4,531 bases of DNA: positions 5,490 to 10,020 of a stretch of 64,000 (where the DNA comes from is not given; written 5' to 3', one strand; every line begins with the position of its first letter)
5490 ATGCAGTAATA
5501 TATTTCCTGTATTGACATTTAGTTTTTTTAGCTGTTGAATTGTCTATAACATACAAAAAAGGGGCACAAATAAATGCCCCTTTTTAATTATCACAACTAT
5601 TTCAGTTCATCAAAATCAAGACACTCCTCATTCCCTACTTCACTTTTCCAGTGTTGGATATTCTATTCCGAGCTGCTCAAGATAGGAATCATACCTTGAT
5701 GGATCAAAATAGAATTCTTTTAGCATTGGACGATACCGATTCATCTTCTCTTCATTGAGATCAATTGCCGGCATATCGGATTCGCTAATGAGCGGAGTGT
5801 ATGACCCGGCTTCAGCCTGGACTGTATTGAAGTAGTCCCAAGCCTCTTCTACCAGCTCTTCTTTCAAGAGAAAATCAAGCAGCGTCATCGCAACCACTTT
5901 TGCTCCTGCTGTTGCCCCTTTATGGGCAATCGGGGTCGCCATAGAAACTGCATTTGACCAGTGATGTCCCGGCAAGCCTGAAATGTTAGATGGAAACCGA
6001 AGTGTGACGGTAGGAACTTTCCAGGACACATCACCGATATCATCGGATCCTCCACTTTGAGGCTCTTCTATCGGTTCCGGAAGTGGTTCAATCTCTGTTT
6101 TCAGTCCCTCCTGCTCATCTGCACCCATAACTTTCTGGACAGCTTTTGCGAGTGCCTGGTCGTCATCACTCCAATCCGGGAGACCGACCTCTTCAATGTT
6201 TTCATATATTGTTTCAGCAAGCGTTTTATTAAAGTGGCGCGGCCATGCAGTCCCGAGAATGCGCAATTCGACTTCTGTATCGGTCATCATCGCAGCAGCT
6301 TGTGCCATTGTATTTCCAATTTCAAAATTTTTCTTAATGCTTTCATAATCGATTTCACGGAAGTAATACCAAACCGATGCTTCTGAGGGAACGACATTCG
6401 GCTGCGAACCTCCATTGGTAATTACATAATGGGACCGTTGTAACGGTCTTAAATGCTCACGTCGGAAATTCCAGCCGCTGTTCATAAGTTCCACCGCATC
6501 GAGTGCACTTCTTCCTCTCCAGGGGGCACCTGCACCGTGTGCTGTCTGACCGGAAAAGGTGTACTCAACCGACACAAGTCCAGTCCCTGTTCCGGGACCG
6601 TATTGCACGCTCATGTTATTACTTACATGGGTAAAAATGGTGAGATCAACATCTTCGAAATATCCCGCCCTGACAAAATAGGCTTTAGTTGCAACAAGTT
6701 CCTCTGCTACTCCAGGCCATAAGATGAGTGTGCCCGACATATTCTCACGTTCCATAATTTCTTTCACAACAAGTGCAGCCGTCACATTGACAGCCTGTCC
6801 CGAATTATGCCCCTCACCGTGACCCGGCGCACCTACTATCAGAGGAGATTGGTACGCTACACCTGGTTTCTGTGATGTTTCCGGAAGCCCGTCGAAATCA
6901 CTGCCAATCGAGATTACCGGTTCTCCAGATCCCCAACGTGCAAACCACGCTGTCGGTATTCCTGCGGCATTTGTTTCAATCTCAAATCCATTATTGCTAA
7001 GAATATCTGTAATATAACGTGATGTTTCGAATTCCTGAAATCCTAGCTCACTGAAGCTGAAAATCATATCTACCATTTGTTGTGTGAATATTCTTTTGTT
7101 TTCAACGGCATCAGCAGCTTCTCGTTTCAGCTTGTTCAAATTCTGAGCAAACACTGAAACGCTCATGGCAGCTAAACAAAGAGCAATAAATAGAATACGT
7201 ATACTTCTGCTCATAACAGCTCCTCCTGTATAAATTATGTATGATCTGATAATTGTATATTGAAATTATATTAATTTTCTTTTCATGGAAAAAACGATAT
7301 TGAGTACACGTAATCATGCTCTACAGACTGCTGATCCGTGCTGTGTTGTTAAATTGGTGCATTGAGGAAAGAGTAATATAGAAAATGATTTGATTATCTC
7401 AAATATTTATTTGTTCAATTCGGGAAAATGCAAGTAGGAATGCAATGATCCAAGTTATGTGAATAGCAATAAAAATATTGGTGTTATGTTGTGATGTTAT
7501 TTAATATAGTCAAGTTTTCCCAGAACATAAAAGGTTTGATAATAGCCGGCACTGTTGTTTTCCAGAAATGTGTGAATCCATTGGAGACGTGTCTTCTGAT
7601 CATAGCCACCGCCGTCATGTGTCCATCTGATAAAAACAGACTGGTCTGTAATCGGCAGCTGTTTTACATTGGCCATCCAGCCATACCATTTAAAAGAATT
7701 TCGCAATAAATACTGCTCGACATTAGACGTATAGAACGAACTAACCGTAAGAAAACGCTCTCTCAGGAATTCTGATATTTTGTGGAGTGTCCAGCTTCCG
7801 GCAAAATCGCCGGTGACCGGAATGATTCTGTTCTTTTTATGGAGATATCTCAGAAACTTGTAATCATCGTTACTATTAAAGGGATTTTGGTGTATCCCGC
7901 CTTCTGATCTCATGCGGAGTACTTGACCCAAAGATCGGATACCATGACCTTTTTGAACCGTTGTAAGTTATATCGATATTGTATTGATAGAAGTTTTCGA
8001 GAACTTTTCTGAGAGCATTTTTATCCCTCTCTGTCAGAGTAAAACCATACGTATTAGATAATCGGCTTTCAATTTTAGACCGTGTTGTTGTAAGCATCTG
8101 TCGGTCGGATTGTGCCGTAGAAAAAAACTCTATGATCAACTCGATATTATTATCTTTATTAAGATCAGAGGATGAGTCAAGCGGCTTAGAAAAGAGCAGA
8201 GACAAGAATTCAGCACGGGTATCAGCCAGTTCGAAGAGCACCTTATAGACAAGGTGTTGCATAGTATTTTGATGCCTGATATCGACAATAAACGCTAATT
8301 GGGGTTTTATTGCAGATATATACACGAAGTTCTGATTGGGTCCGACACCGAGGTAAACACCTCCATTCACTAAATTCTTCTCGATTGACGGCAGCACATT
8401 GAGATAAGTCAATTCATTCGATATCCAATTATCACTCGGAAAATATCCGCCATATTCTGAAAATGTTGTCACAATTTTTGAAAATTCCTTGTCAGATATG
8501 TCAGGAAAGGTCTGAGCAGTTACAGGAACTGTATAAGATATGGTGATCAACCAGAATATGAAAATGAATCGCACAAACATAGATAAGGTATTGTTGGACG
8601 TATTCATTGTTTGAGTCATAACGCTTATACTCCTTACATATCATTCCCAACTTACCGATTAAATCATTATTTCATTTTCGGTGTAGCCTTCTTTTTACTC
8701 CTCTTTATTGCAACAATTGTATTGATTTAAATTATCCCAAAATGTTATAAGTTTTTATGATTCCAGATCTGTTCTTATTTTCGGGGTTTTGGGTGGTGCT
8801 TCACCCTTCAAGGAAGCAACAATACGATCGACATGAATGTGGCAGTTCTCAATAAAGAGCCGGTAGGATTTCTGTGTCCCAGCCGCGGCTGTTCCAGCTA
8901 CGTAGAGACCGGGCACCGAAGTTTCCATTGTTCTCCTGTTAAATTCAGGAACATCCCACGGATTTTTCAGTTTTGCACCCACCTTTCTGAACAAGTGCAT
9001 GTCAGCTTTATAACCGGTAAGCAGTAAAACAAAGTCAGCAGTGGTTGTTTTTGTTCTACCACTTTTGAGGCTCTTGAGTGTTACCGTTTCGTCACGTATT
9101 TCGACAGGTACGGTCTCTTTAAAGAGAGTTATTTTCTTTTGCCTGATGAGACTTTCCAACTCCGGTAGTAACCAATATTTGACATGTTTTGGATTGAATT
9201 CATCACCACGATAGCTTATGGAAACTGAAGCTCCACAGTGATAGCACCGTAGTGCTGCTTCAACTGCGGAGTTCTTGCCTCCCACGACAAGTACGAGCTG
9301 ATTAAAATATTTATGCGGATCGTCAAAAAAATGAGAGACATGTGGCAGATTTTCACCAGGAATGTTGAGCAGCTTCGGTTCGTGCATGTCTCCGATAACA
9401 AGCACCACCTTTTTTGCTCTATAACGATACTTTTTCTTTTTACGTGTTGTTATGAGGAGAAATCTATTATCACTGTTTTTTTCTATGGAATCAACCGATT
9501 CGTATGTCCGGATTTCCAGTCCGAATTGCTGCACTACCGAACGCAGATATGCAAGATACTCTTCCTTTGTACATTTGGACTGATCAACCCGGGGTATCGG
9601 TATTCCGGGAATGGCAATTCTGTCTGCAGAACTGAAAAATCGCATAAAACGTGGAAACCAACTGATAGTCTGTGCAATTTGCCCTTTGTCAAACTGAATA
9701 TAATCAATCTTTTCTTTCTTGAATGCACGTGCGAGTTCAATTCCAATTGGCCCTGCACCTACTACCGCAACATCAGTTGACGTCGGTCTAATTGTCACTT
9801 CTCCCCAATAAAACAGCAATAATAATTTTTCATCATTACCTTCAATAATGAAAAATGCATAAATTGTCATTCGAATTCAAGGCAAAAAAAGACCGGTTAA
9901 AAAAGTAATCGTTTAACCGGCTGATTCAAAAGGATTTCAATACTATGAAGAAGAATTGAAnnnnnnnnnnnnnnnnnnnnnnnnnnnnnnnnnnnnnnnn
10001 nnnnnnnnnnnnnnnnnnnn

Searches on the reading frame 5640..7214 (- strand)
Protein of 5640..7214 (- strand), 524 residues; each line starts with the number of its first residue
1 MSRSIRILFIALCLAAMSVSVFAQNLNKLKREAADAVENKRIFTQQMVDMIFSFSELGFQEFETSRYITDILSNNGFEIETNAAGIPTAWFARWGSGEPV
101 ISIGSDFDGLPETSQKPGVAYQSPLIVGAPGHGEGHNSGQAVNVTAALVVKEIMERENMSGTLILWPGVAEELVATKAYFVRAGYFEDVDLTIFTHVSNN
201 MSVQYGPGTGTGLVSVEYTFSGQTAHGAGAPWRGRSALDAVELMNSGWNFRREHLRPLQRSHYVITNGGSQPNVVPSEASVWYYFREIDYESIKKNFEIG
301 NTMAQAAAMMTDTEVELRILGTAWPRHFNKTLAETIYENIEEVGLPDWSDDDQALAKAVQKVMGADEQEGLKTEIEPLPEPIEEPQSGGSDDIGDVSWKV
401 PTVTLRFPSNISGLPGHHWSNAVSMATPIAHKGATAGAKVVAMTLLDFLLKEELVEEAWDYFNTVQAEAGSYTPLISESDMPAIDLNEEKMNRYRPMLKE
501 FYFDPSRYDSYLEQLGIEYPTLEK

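Call 6: search_protein_families(library=pfam, proteins=[window:5640-7214:-], max_evalue=0.01)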
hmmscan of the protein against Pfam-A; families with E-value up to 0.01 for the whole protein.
window:5640-7214:- (524 aa): 1 family
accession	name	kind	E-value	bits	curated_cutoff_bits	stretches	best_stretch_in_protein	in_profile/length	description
PF07687.19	M20_dimer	-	3.8e-07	30.5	21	1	212-295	5-90/107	Peptidase dimerisation domain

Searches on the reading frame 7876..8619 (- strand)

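Call 6: search_protein_families(library=pfam, proteins=[window:7876-8619:-], max_evalue=0.01)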
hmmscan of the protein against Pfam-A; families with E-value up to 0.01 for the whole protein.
window:7876-8619:- (247 aa): 1 family
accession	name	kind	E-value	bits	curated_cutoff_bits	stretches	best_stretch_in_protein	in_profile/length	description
PF25046.1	DUF7790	-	4.3e-14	53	23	1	65-189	2-118/272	Domain of unknown function (DUF7790)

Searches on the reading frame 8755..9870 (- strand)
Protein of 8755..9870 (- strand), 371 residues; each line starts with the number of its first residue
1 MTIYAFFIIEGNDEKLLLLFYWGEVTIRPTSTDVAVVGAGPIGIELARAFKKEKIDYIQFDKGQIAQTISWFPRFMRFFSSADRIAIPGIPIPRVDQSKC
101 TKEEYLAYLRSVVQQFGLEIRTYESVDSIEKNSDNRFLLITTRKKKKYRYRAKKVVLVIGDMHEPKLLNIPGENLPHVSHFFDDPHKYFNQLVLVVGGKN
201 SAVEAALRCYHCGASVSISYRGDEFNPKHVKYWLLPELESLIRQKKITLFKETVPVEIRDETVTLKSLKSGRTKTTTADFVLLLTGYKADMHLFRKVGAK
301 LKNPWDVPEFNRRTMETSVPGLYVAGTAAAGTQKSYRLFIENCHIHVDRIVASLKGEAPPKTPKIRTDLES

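Call 6: search_protein_families(library=pfam, proteins=[window:8755-9870:-], max_evalue=0.01)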
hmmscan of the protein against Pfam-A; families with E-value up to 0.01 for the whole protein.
window:8755-9870:- (371 aa): 6 families
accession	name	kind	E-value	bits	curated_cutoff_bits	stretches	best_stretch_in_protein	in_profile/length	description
PF13738.12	Pyr_redox_3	-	4e-67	227.1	30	1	36-326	2-305/305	Pyridine nucleotide-disulphide oxidoreductase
PF07992.20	Pyr_redox_2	-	4.8e-24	85.7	26.1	1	33-329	2-277/291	Pyridine nucleotide-disulphide oxidoreductase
PF13434.12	Lys_Orn_oxgnase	-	5.8e-11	42.6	21.3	1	98-223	90-223/339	L-lysine 6-monooxygenase/L-ornithine 5-monooxygenase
PF00070.33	Pyr_redox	-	2e-10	41.5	22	1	193-264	2-72/82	Pyridine nucleotide-disulphide oxidoreductase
PF03486.20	HI0933_like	-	9.7e-05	22.4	50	0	104-166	110-169/244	HI0933-like protein Rossmann domain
PF01266.30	DAO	-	0.0002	21.5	27.9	0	33-71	1-40/353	FAD dependent oxidoreductase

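Call 25: find_related_loci(query=window:8755-9870:-, collection=metagenome_contigs, flank=10000)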
Query window:8755-9870:- (371 aa) in metagenome_contigs; peptide patterns used: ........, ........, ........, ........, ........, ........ (x = any residue, [..] = any of these).
165 stretches matched a pattern; 28 encode a relative of the query (tblastn E <= 1e-3); 28 distinct loci.
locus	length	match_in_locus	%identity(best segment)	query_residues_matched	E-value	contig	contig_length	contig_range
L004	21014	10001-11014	56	24-361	2e-126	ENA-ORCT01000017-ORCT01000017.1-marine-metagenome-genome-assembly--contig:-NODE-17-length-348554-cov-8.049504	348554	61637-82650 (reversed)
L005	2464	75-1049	56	25-350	6e-128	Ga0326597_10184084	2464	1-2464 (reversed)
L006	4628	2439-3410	56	32-356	3e-118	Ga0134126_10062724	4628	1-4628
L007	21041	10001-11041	51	17-360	8e-116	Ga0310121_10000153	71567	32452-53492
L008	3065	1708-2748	50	19-360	9e-118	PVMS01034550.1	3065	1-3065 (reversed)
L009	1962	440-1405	54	33-361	2e-120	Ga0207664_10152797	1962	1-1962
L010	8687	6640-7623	52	31-359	2e-111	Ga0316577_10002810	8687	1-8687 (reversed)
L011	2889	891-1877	52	26-356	2e-115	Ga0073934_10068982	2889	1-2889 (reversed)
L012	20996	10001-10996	51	30-362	4e-111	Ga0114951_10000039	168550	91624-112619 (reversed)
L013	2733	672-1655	49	33-363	9e-113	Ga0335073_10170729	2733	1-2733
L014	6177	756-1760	50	30-360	3e-107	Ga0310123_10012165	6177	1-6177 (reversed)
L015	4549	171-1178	50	31-361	1e-107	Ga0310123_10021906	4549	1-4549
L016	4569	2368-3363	52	30-357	1e-106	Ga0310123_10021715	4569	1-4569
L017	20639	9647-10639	50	32-357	5e-106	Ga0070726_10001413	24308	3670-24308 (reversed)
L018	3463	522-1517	50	31-357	2e-107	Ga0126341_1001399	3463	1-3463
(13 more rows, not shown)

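Call 30: search_protein_families(library=ncbifam, proteins=[window:8755-9870:-], max_evalue=0.001)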
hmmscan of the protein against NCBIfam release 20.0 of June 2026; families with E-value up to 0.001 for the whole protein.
window:8755-9870:- (371 aa): 30 families (the best 25 are shown)
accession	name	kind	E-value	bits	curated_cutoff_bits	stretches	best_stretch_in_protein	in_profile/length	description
TIGR04018.1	Bthiol_YpdA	hypoth_equivalog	3.8e-96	321.6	339.9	1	33-355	1-314/316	YpdA family putative bacillithiol disulfide reductase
TIGR01292.1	TRX_reduct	equivalog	3.6e-17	62.1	343.45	1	33-328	2-274/300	thioredoxin-disulfide reductase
NF040505.1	ArsO_flavin_mono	equivalog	2.6e-16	60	425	1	32-205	1-175/346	ArsO family NAD(P)H-dependent flavin-containing monooxygenase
TIGR01350.1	lipoamide_DH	equivalog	6.3e-10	38.3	408.8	1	148-333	128-313/461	dihydrolipoyl dehydrogenase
TIGR03385.1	CoA_CoA_reduc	equivalog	7.2e-10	38.2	578.8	1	105-330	57-284/439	CoA-disulfide reductase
TIGR03315.1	Se_ygfK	equivalog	5.4e-09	34.1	835.3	1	175-332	650-818/1012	putative selenate reductase subunit YgfK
NF004776.0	PRK06116.1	equivalog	9.9e-09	34.7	480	1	143-326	123-302/450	glutathione-disulfide reductase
TIGR04046.1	MSMEG_0569_nitr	hypoth_equivalog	1.4e-08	34.2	498.35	1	33-214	2-185/400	MSMEG_0569 family flavin-dependent oxidoreductase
NF046103.1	NOXase_Strep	equivalog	3.3e-08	32.9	600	0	32-61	148-177/442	H2O-forming NADH oxidase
TIGR02053.1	MerA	equivalog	4e-08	32.7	454.45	1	187-331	165-310/465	mercury(II) reductase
NF004943.0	PRK06292.2-1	equivalog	1.1e-07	31.1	432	1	119-327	96-306/456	dihydrolipoyl dehydrogenase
NF007123.0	PRK09564.1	equivalog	3.8e-07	29.2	458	0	113-330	66-285/444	CoA-disulfide reductase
TIGR01421.1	gluta_reduc_1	equivalog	4.6e-07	29.4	556.15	1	100-303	84-281/450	glutathione-disulfide reductase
NF004939.0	PRK06292.1-1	equivalog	4.8e-07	28.8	435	0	32-63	173-204/476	dihydrolipoyl dehydrogenase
NF058570.1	trimeth_mono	equivalog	6.6e-07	28.8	675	1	120-232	117-237/443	trimethylamine monooxygenase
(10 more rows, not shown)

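Call 40: list_cluster_members(proteins=[P0121, P0001, window:8755-9870:-, window:36866-37966:+, window:39085-40305:+, window:41278-42618:+])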
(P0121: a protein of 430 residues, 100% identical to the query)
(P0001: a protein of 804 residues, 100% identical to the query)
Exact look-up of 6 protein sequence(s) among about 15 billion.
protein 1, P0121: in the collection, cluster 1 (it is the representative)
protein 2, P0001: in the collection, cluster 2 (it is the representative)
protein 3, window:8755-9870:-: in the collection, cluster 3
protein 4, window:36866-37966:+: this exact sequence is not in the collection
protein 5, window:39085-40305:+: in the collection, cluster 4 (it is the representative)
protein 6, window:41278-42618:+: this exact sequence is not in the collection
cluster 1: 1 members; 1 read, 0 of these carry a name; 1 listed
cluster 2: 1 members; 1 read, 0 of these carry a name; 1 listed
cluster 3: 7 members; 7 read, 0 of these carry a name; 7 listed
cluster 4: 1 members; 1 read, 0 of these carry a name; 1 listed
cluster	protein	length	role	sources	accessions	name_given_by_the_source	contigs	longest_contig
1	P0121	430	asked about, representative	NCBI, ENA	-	-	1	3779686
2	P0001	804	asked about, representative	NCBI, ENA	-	-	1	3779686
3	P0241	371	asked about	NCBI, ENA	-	-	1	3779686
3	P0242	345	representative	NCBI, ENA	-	-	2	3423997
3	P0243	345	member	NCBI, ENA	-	-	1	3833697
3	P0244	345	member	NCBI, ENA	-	-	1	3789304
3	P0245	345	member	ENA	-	-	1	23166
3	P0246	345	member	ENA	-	-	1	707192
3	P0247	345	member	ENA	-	-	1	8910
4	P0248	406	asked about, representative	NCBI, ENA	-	-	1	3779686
